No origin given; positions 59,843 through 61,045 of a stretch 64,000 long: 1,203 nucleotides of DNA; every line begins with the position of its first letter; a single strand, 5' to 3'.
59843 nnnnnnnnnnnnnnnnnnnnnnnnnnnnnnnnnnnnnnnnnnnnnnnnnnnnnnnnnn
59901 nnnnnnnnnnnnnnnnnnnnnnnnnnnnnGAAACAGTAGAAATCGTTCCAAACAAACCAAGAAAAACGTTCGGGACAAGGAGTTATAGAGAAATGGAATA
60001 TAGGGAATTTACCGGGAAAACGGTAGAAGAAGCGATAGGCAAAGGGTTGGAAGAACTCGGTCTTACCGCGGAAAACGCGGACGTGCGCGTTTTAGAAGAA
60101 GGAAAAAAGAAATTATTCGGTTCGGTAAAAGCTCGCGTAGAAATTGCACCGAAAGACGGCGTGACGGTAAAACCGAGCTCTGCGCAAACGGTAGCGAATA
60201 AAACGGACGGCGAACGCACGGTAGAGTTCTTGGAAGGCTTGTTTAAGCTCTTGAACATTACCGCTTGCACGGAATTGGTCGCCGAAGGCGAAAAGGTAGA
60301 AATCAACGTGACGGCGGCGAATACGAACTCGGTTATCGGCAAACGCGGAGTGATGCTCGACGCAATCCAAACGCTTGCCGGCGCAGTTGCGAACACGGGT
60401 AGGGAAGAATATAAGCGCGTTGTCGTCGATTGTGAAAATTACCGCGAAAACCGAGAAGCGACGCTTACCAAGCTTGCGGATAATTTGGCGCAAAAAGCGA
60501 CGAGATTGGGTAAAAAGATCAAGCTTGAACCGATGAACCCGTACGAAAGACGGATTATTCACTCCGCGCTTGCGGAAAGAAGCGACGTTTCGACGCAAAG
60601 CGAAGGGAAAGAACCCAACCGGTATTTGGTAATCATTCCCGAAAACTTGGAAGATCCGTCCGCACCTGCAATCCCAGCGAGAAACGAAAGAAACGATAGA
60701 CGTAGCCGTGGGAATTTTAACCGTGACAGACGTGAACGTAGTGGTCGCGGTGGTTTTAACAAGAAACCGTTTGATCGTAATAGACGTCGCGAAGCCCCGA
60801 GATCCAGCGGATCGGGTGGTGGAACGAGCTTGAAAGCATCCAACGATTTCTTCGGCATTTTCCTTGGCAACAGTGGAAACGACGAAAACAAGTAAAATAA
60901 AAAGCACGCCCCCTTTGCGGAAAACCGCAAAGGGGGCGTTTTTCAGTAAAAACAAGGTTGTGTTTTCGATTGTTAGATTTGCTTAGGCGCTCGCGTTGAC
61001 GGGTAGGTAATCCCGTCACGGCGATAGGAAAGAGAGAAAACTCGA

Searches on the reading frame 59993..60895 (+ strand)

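Call 5: search_protein_families(library=pfam, proteins=[window:59993-60895:+])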
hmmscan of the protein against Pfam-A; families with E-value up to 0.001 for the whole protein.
window:59993-60895:+ (300 aa): 3 families
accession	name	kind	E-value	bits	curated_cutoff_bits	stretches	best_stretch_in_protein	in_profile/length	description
PF01424.28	R3H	-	3.1e-20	72.4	26.8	1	157-216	2-60/60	R3H domain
PF14804.11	Jag_N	-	9.4e-15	55.2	25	1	6-51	1-48/50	Jag N-terminus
PF13083.13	KH_KhpA-B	-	2e-09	37.7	32.1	1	93-142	22-71/73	KhpA/KhpB, KH domain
